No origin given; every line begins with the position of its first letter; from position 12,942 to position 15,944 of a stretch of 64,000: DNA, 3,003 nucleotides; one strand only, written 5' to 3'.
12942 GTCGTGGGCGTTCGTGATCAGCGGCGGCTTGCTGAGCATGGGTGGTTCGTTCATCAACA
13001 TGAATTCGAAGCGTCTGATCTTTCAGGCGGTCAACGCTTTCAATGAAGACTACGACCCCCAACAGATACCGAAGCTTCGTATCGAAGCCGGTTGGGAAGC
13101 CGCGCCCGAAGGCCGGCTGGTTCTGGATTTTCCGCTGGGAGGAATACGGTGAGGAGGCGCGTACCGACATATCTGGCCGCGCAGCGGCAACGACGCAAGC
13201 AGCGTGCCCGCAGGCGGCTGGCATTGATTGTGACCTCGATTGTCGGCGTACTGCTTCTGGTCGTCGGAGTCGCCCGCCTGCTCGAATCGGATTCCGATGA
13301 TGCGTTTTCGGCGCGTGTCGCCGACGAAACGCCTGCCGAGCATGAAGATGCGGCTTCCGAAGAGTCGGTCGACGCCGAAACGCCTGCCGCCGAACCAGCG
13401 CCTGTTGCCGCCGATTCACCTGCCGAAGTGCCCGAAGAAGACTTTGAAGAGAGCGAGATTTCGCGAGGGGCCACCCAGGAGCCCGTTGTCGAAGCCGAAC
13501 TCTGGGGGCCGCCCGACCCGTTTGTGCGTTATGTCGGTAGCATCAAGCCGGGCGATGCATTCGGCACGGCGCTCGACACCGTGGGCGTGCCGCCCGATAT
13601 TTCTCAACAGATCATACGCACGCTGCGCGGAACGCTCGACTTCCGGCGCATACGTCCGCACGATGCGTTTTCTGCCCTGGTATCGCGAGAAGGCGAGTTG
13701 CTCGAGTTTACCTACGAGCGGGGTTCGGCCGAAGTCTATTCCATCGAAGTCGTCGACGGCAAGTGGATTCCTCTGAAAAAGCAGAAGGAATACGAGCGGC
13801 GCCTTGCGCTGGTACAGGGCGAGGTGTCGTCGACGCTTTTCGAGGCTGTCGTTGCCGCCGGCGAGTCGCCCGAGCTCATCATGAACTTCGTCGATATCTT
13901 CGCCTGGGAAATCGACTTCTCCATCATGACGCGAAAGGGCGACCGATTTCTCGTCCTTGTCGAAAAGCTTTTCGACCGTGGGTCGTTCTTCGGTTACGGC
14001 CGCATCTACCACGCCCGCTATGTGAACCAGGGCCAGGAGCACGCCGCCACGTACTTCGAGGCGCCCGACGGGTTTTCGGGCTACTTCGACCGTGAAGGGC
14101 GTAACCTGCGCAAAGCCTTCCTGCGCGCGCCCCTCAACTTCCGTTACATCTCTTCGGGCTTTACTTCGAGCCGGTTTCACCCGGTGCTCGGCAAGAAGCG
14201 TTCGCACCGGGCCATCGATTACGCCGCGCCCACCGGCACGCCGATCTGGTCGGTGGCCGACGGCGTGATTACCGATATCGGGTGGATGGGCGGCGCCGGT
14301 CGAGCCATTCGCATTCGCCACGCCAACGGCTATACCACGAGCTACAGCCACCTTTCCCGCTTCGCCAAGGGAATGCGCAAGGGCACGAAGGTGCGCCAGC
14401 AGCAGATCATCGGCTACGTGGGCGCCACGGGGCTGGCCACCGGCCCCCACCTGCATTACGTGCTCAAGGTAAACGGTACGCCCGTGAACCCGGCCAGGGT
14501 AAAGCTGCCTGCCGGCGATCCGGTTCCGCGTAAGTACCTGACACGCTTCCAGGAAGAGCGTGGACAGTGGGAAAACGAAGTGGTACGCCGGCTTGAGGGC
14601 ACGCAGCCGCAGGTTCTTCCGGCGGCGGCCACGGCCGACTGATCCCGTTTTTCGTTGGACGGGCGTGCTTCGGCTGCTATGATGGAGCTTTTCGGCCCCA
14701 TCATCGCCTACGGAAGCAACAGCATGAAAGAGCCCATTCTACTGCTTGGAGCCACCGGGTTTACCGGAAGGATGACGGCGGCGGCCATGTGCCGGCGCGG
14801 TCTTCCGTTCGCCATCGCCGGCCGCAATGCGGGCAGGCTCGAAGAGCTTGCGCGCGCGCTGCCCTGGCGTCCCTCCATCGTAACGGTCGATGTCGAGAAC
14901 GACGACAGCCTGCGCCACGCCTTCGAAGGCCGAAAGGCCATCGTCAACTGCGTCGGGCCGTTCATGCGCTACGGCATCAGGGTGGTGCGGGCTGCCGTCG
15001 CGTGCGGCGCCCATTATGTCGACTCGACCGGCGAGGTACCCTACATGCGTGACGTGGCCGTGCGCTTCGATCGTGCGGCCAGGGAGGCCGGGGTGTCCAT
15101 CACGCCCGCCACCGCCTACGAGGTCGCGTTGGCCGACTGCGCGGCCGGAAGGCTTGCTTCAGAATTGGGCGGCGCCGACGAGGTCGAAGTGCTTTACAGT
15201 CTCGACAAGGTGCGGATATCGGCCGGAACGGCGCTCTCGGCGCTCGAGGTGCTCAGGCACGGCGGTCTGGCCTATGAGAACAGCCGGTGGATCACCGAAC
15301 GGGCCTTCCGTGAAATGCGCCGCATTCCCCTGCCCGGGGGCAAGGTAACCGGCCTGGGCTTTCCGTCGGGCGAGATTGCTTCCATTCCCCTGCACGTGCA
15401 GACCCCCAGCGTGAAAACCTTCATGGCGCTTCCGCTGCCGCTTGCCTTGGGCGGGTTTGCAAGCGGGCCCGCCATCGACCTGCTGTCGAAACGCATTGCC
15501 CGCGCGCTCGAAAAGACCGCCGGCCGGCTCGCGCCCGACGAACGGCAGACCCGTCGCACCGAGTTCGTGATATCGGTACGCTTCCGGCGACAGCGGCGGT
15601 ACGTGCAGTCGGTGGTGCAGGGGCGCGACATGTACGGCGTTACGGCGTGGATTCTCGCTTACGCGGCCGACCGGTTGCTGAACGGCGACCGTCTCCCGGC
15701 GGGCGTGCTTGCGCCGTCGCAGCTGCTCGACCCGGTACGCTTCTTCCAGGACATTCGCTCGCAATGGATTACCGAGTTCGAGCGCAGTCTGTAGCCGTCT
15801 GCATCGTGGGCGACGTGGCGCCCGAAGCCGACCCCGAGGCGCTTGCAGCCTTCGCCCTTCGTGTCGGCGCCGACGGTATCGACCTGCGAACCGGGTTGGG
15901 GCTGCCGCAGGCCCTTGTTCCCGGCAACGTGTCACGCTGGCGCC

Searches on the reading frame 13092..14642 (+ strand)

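Call 42: search_protein_families(library=pfam, proteins=[window:13092-14642:+], max_evalue=0.0001)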
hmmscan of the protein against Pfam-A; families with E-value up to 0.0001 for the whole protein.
window:13092-14642:+ (516 aa): 2 families
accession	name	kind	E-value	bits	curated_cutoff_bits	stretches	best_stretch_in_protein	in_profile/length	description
PF01551.29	Peptidase_M23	-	4.3e-30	104.2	28.7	1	371-467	2-96/96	Peptidase family M23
PF19425.4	Csd3_N2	-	9.2e-15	55.1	27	1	240-357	8-120/122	Csd3 second domain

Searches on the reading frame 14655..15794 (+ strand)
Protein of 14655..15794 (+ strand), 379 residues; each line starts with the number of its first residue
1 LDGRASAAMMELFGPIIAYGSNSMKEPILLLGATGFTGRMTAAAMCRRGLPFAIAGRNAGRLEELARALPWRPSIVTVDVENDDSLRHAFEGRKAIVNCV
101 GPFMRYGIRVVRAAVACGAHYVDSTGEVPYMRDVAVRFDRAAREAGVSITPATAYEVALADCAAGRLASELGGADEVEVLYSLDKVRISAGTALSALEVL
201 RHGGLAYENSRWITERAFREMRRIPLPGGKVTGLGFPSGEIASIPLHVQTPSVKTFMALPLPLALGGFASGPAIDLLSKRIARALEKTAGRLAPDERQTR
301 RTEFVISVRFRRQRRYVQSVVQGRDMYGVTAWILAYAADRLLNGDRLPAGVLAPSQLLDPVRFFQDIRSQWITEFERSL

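Call 42: search_protein_families(library=pfam, proteins=[window:14655-15794:+], max_evalue=0.0001)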
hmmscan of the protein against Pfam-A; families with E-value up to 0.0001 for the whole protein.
window:14655-15794:+ (379 aa): 2 families
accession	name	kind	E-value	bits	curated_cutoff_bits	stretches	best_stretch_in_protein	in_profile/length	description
PF03435.24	Sacchrp_dh_NADP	-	4.9e-13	50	25.1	1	28-148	1-127/129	Saccharopine dehydrogenase NADP binding domain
PF13460.12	NAD_binding_10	-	2.3e-07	31.3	27.2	1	32-105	1-73/184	NAD(P)H-binding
